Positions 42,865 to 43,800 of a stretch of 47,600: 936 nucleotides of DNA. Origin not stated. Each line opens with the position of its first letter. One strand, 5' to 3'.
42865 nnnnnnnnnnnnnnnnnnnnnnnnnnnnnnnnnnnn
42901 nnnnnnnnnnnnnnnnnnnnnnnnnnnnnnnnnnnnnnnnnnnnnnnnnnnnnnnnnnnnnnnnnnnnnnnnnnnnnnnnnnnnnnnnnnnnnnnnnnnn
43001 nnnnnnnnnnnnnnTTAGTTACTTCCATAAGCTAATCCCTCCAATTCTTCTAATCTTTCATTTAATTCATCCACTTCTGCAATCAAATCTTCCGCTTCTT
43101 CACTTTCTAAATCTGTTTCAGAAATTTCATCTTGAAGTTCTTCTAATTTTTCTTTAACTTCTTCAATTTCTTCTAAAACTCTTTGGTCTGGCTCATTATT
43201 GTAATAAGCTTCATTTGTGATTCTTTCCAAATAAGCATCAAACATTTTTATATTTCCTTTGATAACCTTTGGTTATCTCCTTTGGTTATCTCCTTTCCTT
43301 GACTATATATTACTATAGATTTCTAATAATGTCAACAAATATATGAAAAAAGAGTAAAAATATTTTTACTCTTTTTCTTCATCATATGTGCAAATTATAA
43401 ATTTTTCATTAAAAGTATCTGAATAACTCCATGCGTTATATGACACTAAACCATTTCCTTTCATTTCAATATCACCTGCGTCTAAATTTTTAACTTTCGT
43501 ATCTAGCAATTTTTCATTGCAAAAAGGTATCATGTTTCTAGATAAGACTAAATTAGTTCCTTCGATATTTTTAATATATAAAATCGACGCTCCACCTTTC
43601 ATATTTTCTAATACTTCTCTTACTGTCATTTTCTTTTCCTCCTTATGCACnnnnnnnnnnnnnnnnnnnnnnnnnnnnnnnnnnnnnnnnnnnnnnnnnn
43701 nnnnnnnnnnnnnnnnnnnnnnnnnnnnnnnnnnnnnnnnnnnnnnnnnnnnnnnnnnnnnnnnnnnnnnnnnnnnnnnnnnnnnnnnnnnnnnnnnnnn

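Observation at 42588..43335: Self-contained early module: strong promoter, palindromic repeat-bearing leader, acidic 76-aa protein and an overlapping MazF/PemK-like toxin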

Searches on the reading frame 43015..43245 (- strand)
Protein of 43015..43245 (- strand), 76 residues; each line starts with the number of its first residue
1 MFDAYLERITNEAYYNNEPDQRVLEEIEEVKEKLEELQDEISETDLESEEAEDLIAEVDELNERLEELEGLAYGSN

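Call 3: search_protein_families(library=pfam, proteins=[window:43015-43245:-], max_evalue=10)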
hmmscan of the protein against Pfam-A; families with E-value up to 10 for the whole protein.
window:43015-43245:- (76 aa): 47 families (the best 25 are shown)
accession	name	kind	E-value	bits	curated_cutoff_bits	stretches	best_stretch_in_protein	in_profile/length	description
PF02403.27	Seryl_tRNA_N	-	7.4e-05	23.4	28.2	1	21-69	39-87/108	Seryl-tRNA synthetase N-terminal domain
PF10046.14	BLOC1_2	-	0.00038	21.2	33.4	1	17-73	26-82/96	Biogenesis of lysosome-related organelles complex-1 subunit 2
PF23762.1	SHCBP_N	-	0.00067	19.9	27.1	1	21-69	169-217/229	SHCBP N-terminal domain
PF05531.17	NPV_P10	-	0.00093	20.1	29.8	1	22-69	8-55/75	Nucleopolyhedrovirus P10 protein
PF10372.14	CdaS_N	-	0.011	16.3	27.2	1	17-42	33-58/69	Diadenylate cyclase CdaS, N-terminal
PF09893.14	DUF2120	-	0.011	16.2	25.3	1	25-65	36-78/136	Uncharacterized protein conserved in archaea (DUF2120)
PF15003.11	HAUS2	-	0.024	14.8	27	1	21-69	41-87/191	HAUS augmin-like complex subunit 2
PF18210.6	Knl1_RWD_C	-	0.032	14.8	27.8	1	21-71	7-56/151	Knl1 RWD C-terminal domain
PF07373.16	CAMP_factor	-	0.041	13.8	23.3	1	19-67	8-55/219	CAMP factor (Cfa)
PF06810.17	Phage_scaffold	-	0.042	14.2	35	1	18-69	27-76/170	Phage capsid assembly scaffolding protein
PF15188.11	CCDC-167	-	0.046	14.4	27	1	22-69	8-55/84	Coiled-coil domain-containing protein 167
PF12732.12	YtxH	-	0.057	14.3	37.5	1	22-67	29-68/71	YtxH-like protein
PF05073.17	Baculo_p24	-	0.066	13.6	21.3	1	22-68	104-149/160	Baculovirus P24 capsid protein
PF05791.16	Bacillus_HBL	-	0.066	13.5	29.1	1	4-66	86-136/177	Bacillus haemolytic enterotoxin (HBL)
PF03885.18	DUF327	-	0.067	13.6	25.8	1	9-45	86-122/143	Protein of unknown function (DUF327)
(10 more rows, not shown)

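Call 4: search_protein_families(library=phrogs, proteins=[window:43015-43245:-], max_evalue=1)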
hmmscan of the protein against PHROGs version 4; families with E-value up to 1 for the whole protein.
window:43015-43245:- (76 aa): 44 families (the best 25 are shown)
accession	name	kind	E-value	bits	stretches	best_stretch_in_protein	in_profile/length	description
phrog_11299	-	unknown function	0.00036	21.6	1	20-66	29-75/152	-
phrog_3550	-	unknown function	0.00073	20.9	1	23-69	7-52/79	-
phrog_937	-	other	0.0038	18.6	1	6-69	13-78/115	hemolysin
phrog_95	-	integration and excision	0.004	16.8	1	12-70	449-510/651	integrase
phrog_3052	-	unknown function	0.0076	17.6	1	23-74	45-97/99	-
phrog_77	-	DNA, RNA and nucleotide metabolism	0.008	15.7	1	12-69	729-783/967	SbcC-like subunit of palindrome specific endonuclease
phrog_7015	-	head and packaging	0.017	15.6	1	21-70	168-217/240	head maturation protease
phrog_6452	-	unknown function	0.017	15.5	1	15-67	129-181/236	-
phrog_1283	-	tail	0.021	14.7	1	13-68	450-507/584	baseplate hub subunit and tail length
phrog_17025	-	unknown function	0.032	15.6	1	24-69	57-99/103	-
phrog_2619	-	unknown function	0.04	15.1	1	2-60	42-89/124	-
phrog_10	-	head and packaging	0.04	13.9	1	24-69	262-318/752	major head protein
phrog_11382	-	unknown function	0.05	15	1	12-65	47-100/117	-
phrog_1686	-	tail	0.054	12.2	1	9-69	531-595/1224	tail length tape measure protein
phrog_73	-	head and packaging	0.059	14.1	1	16-69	202-257/287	head scaffolding protein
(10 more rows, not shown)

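Call 7: search_protein_families(library=ncbifam, proteins=[window:43015-43245:-], max_evalue=10)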
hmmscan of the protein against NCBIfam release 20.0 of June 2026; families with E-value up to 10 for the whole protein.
window:43015-43245:- (76 aa): 28 families (the best 25 are shown)
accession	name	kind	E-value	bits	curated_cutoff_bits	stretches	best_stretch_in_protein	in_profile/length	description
NF045487.1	ASRP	equivalog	0.0011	17.6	300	1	22-69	380-428/593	archaea-specific SMC-related protein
NF041034.1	Rad50_Sulf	equivalog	0.0035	15.2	1000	1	22-68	591-637/872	DNA double-strand break repair ATPase Rad50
TIGR04211.1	SH3_and_anchor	equivalog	0.0052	16.4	65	1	7-69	83-145/198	TIGR04211 family SH3 domain-containing protein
NF033928.1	alph_xenorhab_A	subfamily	0.0089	15.4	125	1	26-69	158-201/339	alpha-xenorhabdolysin family binary toxin subunit A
NF041035.1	Rad50_Halo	equivalog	0.0094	14.3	1000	1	23-67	242-709/883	DNA double-strand break repair ATPase Rad50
NF003034.1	PRK03918.1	equivalog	0.011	13.7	700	1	18-69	518-569/878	DNA double-strand break repair ATPase Rad50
NF047515.1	SpiroCoCo_C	equivalog_domain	0.013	14.7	125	1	25-69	180-224/313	SpiroCoCo family coiled-coil protein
NF002244.0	PRK01156.1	equivalog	0.014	13.4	847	1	3-69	618-687/895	DNA double-strand break repair ATPase Rad50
NF042955.1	Ppl_antiphage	equivalog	0.016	13.2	1000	1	5-71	537-598/882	anti-phage protein Ppl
NF008070.2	PRK10807.1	equivalog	0.02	13.6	525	1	25-71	469-515/542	intermembrane transport protein PqiB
NF047980.1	RoaM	exception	0.023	13.9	400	1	17-68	175-226/356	actin-based motility regulator RoaM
NF006614.0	PRK09181.1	equivalog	0.036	12.8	536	1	14-71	64-122/476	aspartate kinase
NF010534.0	PRK13923.1-2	equivalog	0.046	13.7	345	1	11-69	97-155/212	putative spore coat protein regulator protein YlbO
TIGR02290.1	M3_fam_3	subfamily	0.046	12.7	561.7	1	13-69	6-67/587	M3 family oligoendopeptidase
TIGR00414.1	serS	equivalog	0.073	12.1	301.65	1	16-69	35-89/418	serine--tRNA ligase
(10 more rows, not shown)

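Call 41: find_homologous_proteins(query=window:43015-43245:-, max_evalue=0.001)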
Query window:43015-43245:- (76 aa): 38 proteins with E <= 0.001 among 43 candidates.
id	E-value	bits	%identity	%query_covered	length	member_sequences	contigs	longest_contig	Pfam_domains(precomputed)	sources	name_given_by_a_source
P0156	1.4e-33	132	95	100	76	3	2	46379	-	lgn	-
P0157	1.3e-19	87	62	100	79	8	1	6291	-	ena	-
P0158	2.9e-19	86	65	100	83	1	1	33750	-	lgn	-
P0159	5.6e-19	85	63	100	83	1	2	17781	-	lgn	-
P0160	7.2e-19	85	64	100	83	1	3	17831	-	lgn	-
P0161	9.5e-19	85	63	100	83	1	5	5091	-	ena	-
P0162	1.1e-18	85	61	100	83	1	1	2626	-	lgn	-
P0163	1.7e-18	84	88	54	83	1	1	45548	-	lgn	-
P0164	3.0e-18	83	63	100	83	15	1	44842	-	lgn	-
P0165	3.4e-18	83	61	100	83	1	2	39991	-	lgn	-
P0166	1.1e-17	81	60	100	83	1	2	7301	-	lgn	-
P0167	1.4e-17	81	58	100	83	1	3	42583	-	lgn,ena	-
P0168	1.5e-17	81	59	100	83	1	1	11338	-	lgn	-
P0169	1.8e-17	81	79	62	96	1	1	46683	-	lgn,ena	-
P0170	8.5e-17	79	56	100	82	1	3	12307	-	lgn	-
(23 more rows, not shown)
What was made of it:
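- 43015..43245 (-): Gene for the 76-aa acidic protein (net charge -23). It has an invariant N-terminal motif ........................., a hypervariable acidic middle and a conserved C-terminal helix. Its 38 homologue clusters all come from this phage clade (call 41).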

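Call 42: find_encoding_contigs(protein=P0164, flank=2500, max_places=2)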
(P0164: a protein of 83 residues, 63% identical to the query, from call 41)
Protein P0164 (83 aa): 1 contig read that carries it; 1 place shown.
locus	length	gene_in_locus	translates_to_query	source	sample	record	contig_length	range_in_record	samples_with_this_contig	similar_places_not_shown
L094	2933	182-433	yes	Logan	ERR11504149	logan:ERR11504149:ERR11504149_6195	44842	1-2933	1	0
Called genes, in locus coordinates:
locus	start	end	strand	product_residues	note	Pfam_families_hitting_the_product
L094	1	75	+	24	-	?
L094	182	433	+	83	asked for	-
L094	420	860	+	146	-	-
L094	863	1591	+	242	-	PF01555:N6_N4_Mtase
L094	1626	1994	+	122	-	-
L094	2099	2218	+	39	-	-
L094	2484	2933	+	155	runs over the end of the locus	-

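Call 43: find_encoding_contigs(protein=P0167, flank=2500, max_places=2)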
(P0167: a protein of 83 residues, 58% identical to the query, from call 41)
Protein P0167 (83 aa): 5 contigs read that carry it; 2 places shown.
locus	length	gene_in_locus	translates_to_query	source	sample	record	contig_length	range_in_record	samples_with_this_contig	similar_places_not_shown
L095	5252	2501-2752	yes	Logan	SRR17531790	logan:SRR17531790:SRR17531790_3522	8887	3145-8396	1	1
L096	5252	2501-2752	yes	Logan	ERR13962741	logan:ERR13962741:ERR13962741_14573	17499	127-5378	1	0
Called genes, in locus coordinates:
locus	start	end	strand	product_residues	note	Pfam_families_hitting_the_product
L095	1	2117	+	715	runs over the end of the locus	PF09250:Prim-Pol, PF08706:D5_N (faint), PF08708:PriCT_1, PF02257:RFX_DNA_binding (faint), PF19263:DUF5906, PF03288:Pox_D5 (weak)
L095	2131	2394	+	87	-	-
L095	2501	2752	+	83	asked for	-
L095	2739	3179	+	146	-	-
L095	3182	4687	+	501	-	PF00145:DNA_methylase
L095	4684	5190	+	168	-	PF06725:3D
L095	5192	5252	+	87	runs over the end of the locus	-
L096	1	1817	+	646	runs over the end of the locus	?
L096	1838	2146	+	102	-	-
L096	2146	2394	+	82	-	-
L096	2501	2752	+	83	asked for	-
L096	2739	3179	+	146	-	-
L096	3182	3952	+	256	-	PF01555:N6_N4_Mtase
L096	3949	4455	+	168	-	PF06725:3D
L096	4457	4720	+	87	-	-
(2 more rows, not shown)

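Call 44: find_encoding_contigs(protein=P0157, flank=2500, max_places=2)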
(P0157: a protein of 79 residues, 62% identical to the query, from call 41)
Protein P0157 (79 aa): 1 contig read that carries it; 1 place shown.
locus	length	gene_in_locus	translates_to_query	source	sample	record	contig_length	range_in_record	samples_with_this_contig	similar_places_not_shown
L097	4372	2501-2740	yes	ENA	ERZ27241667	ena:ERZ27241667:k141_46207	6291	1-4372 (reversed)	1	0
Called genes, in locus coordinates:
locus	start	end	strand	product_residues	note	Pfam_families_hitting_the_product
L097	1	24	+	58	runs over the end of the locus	-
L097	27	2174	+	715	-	PF09250:Prim-Pol, PF08708:PriCT_1, PF19263:DUF5906, PF03288:Pox_D5 (weak)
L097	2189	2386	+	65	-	-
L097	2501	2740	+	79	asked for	-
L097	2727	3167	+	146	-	-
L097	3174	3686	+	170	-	PF06725:3D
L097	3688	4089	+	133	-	-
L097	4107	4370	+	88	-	?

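Call 65: search_protein_families(library=padloc, proteins=[window:43015-43245:-], max_evalue=0.1)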
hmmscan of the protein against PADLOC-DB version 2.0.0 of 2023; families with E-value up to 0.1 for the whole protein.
window:43015-43245:- (76 aa): 11 families
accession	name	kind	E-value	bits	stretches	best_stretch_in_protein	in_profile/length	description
PDLC03863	LmuB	-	0.0003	17.6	1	18-69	246-292/610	-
PDLC00006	DruC1|DruC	-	0.0036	13.8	1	20-68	247-295/626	Unknown function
PDLC03859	LmuB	-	0.0069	13.6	1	23-66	274-317/611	-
PDLC03864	LmuB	-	0.0072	12.9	1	18-69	267-321/657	-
PDLC04449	PDC-M14B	-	0.009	13.6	1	25-67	181-223/267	-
PDLC00519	JetC1|JetC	-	0.01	12.1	1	10-69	659-716/1097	DUF3584 domain; MukB-like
PDLC02741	PbeC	-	0.011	12.3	1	10-68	384-440/644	PbeC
PDLC02161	Avs2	-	0.011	11.4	1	9-73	229-293/1499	-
PDLC03867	LmuB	-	0.019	11.5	1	15-69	231-282/605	-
PDLC01193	Cas11b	-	0.02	12.9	1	26-68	3-45/164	CAS-I-B; effector_SS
PDLC02723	PbeC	-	0.039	10.5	1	16-60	210-254/618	PbeC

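Call 68: predict_structure(alignment_id=A5)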
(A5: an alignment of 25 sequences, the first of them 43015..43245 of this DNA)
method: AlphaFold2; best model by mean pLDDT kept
length: 76 residues; sequences in the alignment: 25
mean_pLDDT: 77.2   pTM: 0.58
mean pLDDT of the five models: 77.2, 75.9, 75.3, 73.3, 71.0
residues with pLDDT >= 90: 23; 70-90: 31; 50-70: 12; < 50: 10
segments of 3 or more residues with pLDDT < 50: 10-15
pLDDT, mean of each block of 10 residues (from residue 1): 51 55 89 91 80 90 91 67
secondary structure, 60 per line:
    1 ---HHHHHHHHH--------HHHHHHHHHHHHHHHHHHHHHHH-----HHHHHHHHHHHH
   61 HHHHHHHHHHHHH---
elements in order: H4-12 H21-43 H49-73
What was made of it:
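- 43015..43245 (-): AF2 gives a helical hairpin (H21-43, H49-73) with a low-confidence N-terminus (call 68).
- On Type II toxin-antitoxin module (MazEF/PemIK type): AF2 gives a helical hairpin (call 68).
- The most conserved segment of the partner is its least confidently folded one (call 68).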

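Call 71: fold_search(model_id=the predicted structure, library=pdb)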
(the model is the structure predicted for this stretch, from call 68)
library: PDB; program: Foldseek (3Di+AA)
matches with E <= 10: 93; with E <= 0.001: 0
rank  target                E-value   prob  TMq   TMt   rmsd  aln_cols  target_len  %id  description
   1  8j6z_F                1.4e+00  0.75  0.50  0.27   2.4        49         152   16  Cryo-EM structure of the Arabidopsis thaliana photosystem I(PSI-LHCII-ST2) (released 2023-11-15)
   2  8wm6_F                1.8e+00  0.77  0.52  0.26   1.7        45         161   16  The structure of PSI-CAC(L-14)of R.salina at 2.7 angstroms resolution (released 2024-05-29)
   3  8j7a_F                1.8e+00  0.63  0.50  0.27   2.4        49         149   16  Coordinates of Cryo-EM structure of the Arabidopsis thaliana PSI in state 1 (PSI-ST1) (released 2023-11-15)
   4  8bcv_F                2.2e+00  0.72  0.48  0.24   1.4        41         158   20  Photosystem I assembly intermediate of Avena sativa (released 2023-11-01)
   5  7wfe_BF               2.3e+00  0.69  0.47  0.25   1.5        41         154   20  Right PSI in the cyclic electron transfer supercomplex NDH-PSI from Arabidopsis (released 2022-03-16)
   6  8htu_F                2.5e+00  0.72  0.48  0.24   1.4        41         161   17  Cryo-EM structure of PpPSI-L (released 2023-08-02)
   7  7yca_F                2.5e+00  0.69  0.49  0.23   1.4        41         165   24  Cryo-EM structure of the PSI-LHCI-Lhcp supercomplex from Ostreococcus tauri (released 2023-04-26)
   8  8wey_F                2.5e+00  0.66  0.48  0.24   1.5        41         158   22  PSI-LHCI of the red alga Cyanidium caldarium RK-1 (NIES-2137) (released 2024-02-14)
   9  5l8r_F                2.7e+00  0.66  0.48  0.25   1.4        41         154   15  The structure of plant photosystem I super-complex at 2.6 angstrom resolution. (released 2017-03-15)
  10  7ew6_F                2.7e+00  0.66  0.49  0.24   1.4        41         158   20  Barley photosystem I-LHCI-Lhca5 supercomplex (released 2021-12-22)
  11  7dkz_F                2.7e+00  0.54  0.50  0.27   2.4        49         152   12  Structure of plant photosystem I-light harvesting complex I supercomplex (released 2021-03-31)
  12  9grx_f                2.7e+00  0.54  0.50  0.26   2.5        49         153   16  NDH-PSI-LHCI supercomplex from S. oleracea (released 2025-02-12)
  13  6zzx_F                2.9e+00  0.60  0.52  0.25   1.7        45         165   16  Structure of low-light grown Chlorella ohadii Photosystem I (released 2021-07-28)
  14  7dr0_F                3.1e+00  0.63  0.49  0.24   1.4        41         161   20  Structure of Wild-type PSI monomer1 from Cyanophora paradoxa (released 2022-02-16)
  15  7wfd_AF               3.1e+00  0.60  0.48  0.25   1.5        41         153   20  Left PSI in the cyclic electron transport supercomplex NDH-PSI from Arabidopsis (released 2022-03-16)
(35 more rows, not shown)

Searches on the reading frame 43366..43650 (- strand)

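Call 3: search_protein_families(library=pfam, proteins=[window:43366-43650:-], max_evalue=10)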
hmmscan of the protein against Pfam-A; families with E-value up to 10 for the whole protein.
window:43366-43650:- (94 aa): 1 family
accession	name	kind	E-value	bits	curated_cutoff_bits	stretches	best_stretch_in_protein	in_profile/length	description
PF25749.1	SPO1_gp41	-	0.028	15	27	1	8-60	6-58/140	Phage SPO1 gene 41 protein family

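Call 4: search_protein_families(library=phrogs, proteins=[window:43366-43650:-], max_evalue=1)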
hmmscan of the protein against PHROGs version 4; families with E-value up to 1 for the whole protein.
window:43366-43650:- (94 aa): 1 family
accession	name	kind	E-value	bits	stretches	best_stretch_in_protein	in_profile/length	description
phrog_36335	-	unknown function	0.18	12.6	1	44-78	31-63/165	-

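Call 65: search_protein_families(library=padloc, proteins=[window:43366-43650:-], max_evalue=0.1)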
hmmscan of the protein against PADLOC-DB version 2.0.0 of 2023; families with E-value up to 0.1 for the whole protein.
window:43366-43650:- (94 aa): 0 families
